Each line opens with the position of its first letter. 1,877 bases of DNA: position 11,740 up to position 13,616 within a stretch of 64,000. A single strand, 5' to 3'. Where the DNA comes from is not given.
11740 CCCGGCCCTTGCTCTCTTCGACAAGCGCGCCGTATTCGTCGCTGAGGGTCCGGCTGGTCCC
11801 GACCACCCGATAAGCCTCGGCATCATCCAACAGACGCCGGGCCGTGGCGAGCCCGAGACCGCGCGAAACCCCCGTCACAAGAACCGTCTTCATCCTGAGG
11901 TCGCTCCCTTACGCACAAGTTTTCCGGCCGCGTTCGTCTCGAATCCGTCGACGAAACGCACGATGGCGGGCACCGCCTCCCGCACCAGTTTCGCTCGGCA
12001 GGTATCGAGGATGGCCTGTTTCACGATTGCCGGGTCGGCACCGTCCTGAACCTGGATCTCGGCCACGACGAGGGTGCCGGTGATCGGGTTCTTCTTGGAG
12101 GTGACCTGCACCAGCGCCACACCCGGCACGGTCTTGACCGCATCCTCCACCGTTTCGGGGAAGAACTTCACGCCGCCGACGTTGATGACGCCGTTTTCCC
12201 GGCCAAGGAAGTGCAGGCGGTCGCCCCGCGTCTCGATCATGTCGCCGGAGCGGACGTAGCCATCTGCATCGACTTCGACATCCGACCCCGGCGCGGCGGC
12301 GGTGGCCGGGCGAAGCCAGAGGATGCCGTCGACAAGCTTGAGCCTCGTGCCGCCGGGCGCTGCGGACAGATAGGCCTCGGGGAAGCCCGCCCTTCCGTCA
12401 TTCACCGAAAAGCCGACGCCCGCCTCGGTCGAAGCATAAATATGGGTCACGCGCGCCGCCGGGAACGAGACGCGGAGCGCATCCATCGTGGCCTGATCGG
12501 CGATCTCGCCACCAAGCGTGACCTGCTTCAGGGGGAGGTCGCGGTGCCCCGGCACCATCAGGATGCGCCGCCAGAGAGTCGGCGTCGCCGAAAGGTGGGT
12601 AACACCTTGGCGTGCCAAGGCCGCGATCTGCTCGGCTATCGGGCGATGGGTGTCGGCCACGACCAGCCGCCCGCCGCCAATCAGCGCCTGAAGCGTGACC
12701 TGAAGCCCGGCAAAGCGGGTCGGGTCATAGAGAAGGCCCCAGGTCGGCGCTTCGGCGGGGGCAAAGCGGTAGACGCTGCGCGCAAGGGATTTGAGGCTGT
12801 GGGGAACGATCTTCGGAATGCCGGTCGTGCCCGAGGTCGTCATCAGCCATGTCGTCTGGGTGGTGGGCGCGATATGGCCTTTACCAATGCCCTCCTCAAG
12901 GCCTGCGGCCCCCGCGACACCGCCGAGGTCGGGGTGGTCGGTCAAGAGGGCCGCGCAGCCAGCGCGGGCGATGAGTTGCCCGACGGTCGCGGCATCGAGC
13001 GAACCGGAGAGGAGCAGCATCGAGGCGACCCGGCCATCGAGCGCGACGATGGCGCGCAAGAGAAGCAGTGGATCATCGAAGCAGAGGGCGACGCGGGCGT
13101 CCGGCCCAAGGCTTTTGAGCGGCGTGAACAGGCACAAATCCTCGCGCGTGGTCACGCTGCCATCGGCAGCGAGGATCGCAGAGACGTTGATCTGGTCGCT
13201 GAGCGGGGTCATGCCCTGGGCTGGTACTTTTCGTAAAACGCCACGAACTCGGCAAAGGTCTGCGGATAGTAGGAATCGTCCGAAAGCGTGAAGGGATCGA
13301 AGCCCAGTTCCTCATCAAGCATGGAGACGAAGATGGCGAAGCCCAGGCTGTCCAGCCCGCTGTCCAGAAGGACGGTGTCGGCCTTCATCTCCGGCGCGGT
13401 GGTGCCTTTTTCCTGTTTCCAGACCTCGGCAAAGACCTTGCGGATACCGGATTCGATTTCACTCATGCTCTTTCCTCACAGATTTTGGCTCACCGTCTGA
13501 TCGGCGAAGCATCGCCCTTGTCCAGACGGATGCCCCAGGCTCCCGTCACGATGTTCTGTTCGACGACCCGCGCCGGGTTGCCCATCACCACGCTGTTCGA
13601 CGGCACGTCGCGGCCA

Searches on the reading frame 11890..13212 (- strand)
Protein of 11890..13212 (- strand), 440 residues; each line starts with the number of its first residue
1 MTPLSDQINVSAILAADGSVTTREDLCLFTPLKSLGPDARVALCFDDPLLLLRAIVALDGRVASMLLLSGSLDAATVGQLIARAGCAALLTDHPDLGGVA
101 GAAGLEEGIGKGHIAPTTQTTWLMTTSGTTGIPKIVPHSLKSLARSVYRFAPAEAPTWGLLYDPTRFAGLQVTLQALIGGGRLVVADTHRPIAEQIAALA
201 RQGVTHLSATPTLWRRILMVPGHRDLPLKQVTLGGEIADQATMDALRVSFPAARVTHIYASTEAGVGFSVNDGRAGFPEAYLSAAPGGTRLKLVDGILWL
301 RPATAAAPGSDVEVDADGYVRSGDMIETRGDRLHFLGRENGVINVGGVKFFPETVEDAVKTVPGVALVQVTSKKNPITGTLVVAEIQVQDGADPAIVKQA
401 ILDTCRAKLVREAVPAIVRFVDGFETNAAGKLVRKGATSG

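Call 3: search_protein_families(library=pfam, proteins=[window:11890-13212:-], max_evalue=0.01)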
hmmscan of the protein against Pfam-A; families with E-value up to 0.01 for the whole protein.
window:11890-13212:- (440 aa): 3 families
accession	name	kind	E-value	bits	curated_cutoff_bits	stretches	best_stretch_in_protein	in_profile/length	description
PF00501.34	AMP-binding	-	8.8e-23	81.2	29.9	1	116-295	160-357/384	AMP-binding enzyme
PF13193.12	AMP-binding_C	-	8.7e-07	30.2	24.5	1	355-431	2-76/76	AMP-binding enzyme C-terminal domain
PF03321.19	GH3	-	0.0044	16.7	23.6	1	117-146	76-106/304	GH3 family N-terminal domain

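Call 4: search_protein_families(library=ncbifam, proteins=[window:11890-13212:-], max_evalue=0.01)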
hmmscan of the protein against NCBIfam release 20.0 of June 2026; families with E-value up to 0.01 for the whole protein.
window:11890-13212:- (440 aa): 74 families (the best 25 are shown)
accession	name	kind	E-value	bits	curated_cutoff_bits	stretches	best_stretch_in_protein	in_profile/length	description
NF004837.0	PRK06187.1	subfamily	4.9e-23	81.2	476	2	313-435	395-516/531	long-chain-fatty-acid--CoA ligase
TIGR01733.1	AA-adenyl-dom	subfamily_domain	3.5e-22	78.8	317.4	1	37-276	24-285/409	amino acid adenylation domain-containing protein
NF006167.0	PRK08308.1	equivalog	5e-22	78.4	513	2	331-435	305-405/414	acyl-CoA synthetase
TIGR01923.1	menE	equivalog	1.5e-21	76.8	330.15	2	118-240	113-238/442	o-succinylbenzoate--CoA ligase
NF004814.0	PRK06164.1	equivalog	2.4e-20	72.6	677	2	314-429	402-515/540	acyl-CoA synthetase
TIGR03098.1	ligase_PEP_1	hypoth_equivalog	1.3e-18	66.8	592.35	2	319-436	397-513/517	acyl-CoA ligase (AMP-forming), exosortase A system-associated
NF005863.0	PRK07798.1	subfamily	1.4e-17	63.5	543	1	314-431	405-521/540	acyl-CoA synthetase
NF004511.1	PRK05852.1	equivalog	3.8e-16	58.8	650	1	121-435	158-498/505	FadD7 family fatty acid--CoA ligase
NF002966.0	PRK03640.1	equivalog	5.3e-16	58.3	556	2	317-435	359-474/483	o-succinylbenzoate--CoA ligase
NF006182.0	PRK08316.1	subfamily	2.4e-15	56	663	2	316-434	393-510/523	fatty acyl-CoA synthetase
NF005877.1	PRK07824.1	equivalog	1.2e-14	54.2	345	1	122-435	46-356/362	o-succinylbenzoate--CoA ligase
NF006181.0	PRK08314.1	subfamily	1.5e-14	53.2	705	1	310-433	422-546/563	long-chain-fatty-acid--CoA ligase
NF058661.1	cispen_AMP_AmcH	equivalog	6.2e-14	51.3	370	2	118-265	128-280/458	adenylate-forming 2-oxoglutaryl-ACP ligase AmcH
NF004822.0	PRK06178.1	equivalog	1.1e-13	50.7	782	1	313-434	441-560/571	acyl-CoA synthetase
NF006539.0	PRK09029.1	equivalog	1.6e-13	50.4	494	1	41-398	56-412/458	o-succinylbenzoate--CoA ligase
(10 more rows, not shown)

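Call 30: find_homologous_proteins(query=window:11890-13212:-, max_evalue=1e-10)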
Query window:11890-13212:- (440 aa): 4829 proteins with E <= 1e-10 among 8000 candidates; the best 120 are listed.
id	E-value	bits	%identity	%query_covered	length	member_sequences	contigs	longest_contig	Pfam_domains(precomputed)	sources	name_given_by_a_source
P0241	7.5e-284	959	100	100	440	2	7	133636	PF00501.35,PF13193.13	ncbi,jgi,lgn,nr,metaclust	ncbi:MAG: fatty acid--CoA ligase family protein [Proteobacteria bacterium]|nr:fatty acid--CoA ligase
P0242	4.1e-250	848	89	100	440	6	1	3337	PF00501.35,PF13193.13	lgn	-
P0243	1.2e-249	846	88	100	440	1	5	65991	PF00501.35,PF13193.13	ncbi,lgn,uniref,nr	ncbi:MAG TPA: fatty acid--CoA ligase family protein [Albidovulum sp.]|uniref:ANL family adenylate-fo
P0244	5.6e-248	841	87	100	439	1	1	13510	PF00501.35,PF13193.13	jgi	jgi:acyl-CoA synthetase (AMP-forming)/AMP-acid ligase II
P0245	1.0e-190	652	69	99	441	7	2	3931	PF00501.35,PF13193.13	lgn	-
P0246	7.0e-188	643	69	100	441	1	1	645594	PF00501.35,PF13193.13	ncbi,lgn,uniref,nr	ncbi:2-succinylbenzoate--CoA ligase [Defluviimonas aquaemixtae]|uniref:2-succinylbenzoate--CoA ligas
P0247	1.1e-187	642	69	99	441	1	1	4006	PF00501.35,PF13193.13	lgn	-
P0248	9.6e-184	629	68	99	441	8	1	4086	PF00501.35,PF13193.13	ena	-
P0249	6.6e-179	613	65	99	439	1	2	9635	PF00501.35,PF13193.13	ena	-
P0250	8.2e-177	606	66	99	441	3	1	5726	PF00501.35,PF13193.13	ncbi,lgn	ncbi:MAG: class I adenylate-forming enzyme family protein [Albidovulum sp.]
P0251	9.4e-177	606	65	99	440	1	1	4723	PF00501.35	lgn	-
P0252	2.9e-163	562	65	94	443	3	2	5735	PF00501.35,PF13193.13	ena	-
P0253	3.5e-163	561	62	99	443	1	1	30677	PF00501.35,PF13193.13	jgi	jgi:acyl-CoA synthetase (AMP-forming)/AMP-acid ligase II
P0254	9.1e-163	560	61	99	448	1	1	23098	PF00501.35,PF13193.13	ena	-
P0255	8.9e-160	550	63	99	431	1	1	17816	PF00501.35,PF13193.13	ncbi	-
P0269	1.3e-150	520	57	99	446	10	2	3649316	PF00501.35,PF13193.13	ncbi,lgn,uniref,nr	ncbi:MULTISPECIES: AMP-binding protein [Actibacterium]|uniref:Acyl-CoA synthetase (AMP-forming)/AMP-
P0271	1.4e-150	520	59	97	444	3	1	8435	PF00501.35,PF13193.13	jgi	jgi:acyl-CoA synthetase (AMP-forming)/AMP-acid ligase II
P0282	1.1e-147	510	60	91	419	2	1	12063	PF00501.35,PF13193.13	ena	-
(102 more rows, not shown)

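Call 32: find_related_loci(query=A2, collection=metagenome_contigs, flank=10000)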
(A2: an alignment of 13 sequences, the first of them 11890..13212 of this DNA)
Query A2 (440 aa) in metagenome_contigs; peptide patterns used: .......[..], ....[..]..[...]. (x = any residue, [..] = any of these).
598 stretches matched a pattern; 503 encode a relative of the query (tblastn E <= 1e-3); the best 80 are kept; 80 distinct loci.
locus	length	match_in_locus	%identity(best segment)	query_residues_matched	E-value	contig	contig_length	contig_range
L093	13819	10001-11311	69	1-436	0e+0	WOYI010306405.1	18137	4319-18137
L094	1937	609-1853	62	33-440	1e-170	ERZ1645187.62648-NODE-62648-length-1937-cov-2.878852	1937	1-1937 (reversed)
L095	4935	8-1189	61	47-437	1e-155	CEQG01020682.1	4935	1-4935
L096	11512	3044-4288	59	33-440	6e-151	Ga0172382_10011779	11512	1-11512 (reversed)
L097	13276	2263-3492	60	33-434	4e-132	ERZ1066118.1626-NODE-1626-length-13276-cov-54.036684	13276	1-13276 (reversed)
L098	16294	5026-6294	49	13-435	6e-121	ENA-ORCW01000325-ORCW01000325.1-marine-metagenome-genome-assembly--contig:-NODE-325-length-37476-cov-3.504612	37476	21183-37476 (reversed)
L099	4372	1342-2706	45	1-437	1e-110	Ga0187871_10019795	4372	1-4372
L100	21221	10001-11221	55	40-435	5e-119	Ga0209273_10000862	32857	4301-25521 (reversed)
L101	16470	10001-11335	47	1-434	5e-103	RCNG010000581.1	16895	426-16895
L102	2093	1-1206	47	41-434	6e-108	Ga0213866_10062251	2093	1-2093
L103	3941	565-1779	48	37-434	2e-103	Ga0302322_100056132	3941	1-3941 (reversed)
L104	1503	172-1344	48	41-436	4e-110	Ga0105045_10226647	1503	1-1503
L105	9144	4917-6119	49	41-434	5e-101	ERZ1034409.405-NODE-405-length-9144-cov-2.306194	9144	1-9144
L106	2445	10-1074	49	86-434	8e-105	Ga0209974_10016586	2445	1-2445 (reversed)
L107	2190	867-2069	48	41-434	6e-106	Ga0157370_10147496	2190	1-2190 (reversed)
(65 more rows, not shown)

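Call 34: find_encoding_contigs(protein=P0246, flank=10000, max_places=1)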
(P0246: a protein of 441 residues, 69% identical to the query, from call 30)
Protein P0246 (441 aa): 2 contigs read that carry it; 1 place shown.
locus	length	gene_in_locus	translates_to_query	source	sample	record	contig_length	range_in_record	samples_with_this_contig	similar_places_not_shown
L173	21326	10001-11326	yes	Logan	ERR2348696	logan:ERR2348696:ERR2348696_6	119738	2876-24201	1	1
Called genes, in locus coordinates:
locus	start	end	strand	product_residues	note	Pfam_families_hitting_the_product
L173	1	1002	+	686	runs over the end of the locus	PF00724:Oxidored_FMN, PF07992:Pyr_redox_2 (weak), PF00070:Pyr_redox (faint), PF01266:DAO, PF03486:HI0933_like (faint), PF07992:Pyr_redox_2 (weak), PF13450:NAD_binding_8, PF22620:OYE-like_second_a-b (weak)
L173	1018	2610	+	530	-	PF06253:MTTB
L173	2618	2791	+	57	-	-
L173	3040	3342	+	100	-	-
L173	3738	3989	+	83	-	-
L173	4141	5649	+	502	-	PF00370:FGGY_N, PF02782:FGGY_C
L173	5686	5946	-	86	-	-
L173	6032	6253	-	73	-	PF08501:Shikimate_dh_N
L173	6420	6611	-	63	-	-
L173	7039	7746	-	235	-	PF00657:Lipase_GDSL (weak), PF13472:Lipase_GDSL_2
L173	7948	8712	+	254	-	PF03567:Sulfotransfer_2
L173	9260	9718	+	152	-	PF00132:Hexapep, PF14602:Hexapep_2 (weak)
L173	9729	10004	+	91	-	PF00550:PP-binding (weak)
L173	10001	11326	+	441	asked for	PF00501:AMP-binding, PF13193:AMP-binding_C (weak)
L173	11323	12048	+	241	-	PF00106:adh_short, PF08659:KR, PF13561:adh_short_C2, PF23441:SDR (weak)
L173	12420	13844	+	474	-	PF04174:CP_ATPgrasp_1, PF14403:CP_ATPgrasp_2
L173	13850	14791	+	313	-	PF04168:Alpha-E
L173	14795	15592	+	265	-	PF08379:Bact_transglu_N, PF01841:Transglut_core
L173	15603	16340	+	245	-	PF00227:Proteasome (weak)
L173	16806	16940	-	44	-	-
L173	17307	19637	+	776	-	PF00353:HemolysinCabind, PF13403:Hint_2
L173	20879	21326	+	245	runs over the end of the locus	PF01555:N6_N4_Mtase (weak)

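Call 35: find_encoding_contigs(protein=P0269, flank=10000, max_places=1)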
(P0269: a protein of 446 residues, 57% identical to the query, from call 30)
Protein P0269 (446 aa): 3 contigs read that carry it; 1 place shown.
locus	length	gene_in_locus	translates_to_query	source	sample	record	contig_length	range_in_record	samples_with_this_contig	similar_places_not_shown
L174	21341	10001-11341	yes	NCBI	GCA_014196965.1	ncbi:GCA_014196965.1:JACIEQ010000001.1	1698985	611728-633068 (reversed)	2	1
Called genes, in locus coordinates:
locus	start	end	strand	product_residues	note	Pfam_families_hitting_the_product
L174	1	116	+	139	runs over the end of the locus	PF00042:Globin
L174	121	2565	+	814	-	PF07992:Pyr_redox_2, PF00070:Pyr_redox, PF18267:Rubredoxin_C, PF04324:Fer2_BFD, PF03460:NIR_SIR_ferr, PF01077:NIR_SIR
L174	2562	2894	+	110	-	PF00355:Rieske, PF13806:Rieske_2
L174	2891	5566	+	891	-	PF04879:Molybdop_Fe4S4, PF00384:Molybdopterin, PF01568:Molydop_binding, PF04324:Fer2_BFD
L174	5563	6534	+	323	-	PF02885:Glycos_trans_3N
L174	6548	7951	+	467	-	PF13241:NAD_binding_7, PF10414:CysG_dimeriser, PF00590:TP_methylase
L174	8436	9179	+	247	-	PF13472:Lipase_GDSL_2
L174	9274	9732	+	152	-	PF00132:Hexapep, PF14602:Hexapep_2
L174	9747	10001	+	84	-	PF00550:PP-binding (weak)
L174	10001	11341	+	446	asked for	PF00501:AMP-binding, PF13193:AMP-binding_C (weak)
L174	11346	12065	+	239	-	PF00106:adh_short, PF08659:KR, PF13561:adh_short_C2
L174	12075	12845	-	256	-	PF00561:Abhydrolase_1, PF00975:Thioesterase, PF07819:PGAP1 (faint), PF12146:Hydrolase_4, PF12697:Abhydrolase_6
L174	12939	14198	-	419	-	PF00353:HemolysinCabind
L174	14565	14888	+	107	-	-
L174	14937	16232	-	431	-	PF00464:SHMT, PF00155:Aminotran_1_2 (weak), PF01041:DegT_DnrJ_EryC1 (weak)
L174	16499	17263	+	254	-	PF01513:NAD_kinase, PF20143:NAD_kinase_C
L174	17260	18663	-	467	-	PF00072:Response_reg, PF13191:AAA_16 (faint), PF00158:Sigma54_activat, PF14532:Sigma54_activ_2, PF07728:AAA_5 (weak), PF25601:AAA_lid_14, PF02954:HTH_8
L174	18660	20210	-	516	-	PF00512:HisKA (faint), PF02518:HATPase_c, PF13581:HATPase_c_2 (weak), PF00072:Response_reg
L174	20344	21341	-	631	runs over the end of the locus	PF16177:ACAS_N, PF00501:AMP-binding, PF13193:AMP-binding_C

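Call 59: find_encoding_contigs(protein=P0282, flank=10000, max_places=1)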
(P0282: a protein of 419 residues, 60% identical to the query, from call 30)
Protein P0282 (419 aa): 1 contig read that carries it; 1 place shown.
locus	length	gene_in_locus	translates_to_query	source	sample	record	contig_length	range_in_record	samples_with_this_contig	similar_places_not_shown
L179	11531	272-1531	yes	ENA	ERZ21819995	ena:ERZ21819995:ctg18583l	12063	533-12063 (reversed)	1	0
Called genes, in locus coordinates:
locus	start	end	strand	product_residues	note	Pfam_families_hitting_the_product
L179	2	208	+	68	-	?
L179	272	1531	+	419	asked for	PF00501:AMP-binding, PF13193:AMP-binding_C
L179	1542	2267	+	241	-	PF00106:adh_short, PF08659:KR, PF13561:adh_short_C2, PF23441:SDR (faint)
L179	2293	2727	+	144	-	PF01467:CTP_transf_like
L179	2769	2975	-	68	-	-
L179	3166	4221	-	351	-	PF13641:Glyco_tranf_2_3 (weak), PF00535:Glycos_transf_2, PF10111:Glyco_tranf_2_2 (weak)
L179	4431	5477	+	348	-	PF00535:Glycos_transf_2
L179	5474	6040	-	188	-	PF04892:VanZ-LLP1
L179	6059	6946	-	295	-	PF00535:Glycos_transf_2, PF13641:Glyco_tranf_2_3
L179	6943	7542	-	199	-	PF00132:Hexapep, PF14602:Hexapep_2 (weak)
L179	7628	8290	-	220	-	-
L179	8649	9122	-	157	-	PF04101:Glyco_tran_28_C (weak)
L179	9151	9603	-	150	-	-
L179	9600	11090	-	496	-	-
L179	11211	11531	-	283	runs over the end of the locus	?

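Call 60: find_encoding_contigs(protein=P0271, flank=10000, max_places=1)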
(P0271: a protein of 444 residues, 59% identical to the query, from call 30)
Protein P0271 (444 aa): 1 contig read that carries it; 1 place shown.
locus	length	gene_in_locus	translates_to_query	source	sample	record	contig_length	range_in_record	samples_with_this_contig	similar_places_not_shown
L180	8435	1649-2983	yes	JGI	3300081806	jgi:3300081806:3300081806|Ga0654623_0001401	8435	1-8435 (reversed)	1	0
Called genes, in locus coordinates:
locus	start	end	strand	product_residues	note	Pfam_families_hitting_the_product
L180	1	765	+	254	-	PF00534:Glycos_transf_1, PF13692:Glyco_trans_1_4, PF13524:Glyco_trans_1_2 (weak)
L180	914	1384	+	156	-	PF00132:Hexapep, PF14602:Hexapep_2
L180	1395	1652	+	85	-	-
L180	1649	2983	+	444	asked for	PF00501:AMP-binding, PF13193:AMP-binding_C (weak)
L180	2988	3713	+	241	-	PF00106:adh_short, PF08659:KR, PF13561:adh_short_C2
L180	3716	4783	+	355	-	PF00535:Glycos_transf_2 (weak)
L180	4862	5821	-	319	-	PF00535:Glycos_transf_2, PF13641:Glyco_tranf_2_3 (weak)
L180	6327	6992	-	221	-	PF01694:Rhomboid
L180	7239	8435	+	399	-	?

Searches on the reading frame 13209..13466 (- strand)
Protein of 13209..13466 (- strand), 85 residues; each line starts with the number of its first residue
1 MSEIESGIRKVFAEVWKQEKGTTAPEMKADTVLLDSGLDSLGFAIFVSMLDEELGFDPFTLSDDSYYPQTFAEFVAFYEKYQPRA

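Call 3: search_protein_families(library=pfam, proteins=[window:13209-13466:-], max_evalue=0.01)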
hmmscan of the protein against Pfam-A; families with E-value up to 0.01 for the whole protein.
window:13209-13466:- (85 aa): 1 family
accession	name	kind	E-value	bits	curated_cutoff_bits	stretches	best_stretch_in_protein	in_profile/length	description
PF00550.31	PP-binding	-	7.1e-06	26.6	20.8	1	13-57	4-48/67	Phosphopantetheine attachment site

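Call 4: search_protein_families(library=ncbifam, proteins=[window:13209-13466:-], max_evalue=0.01)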
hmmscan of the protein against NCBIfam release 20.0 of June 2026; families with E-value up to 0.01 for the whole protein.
window:13209-13466:- (85 aa): 1 family
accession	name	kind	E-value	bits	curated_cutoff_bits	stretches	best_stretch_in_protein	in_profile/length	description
NF058660.1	cispen_ACP_AmcB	equivalog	0.0053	16.9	80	1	25-73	21-67/80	cispentacin biosynthesis acyl carrier protein AmcB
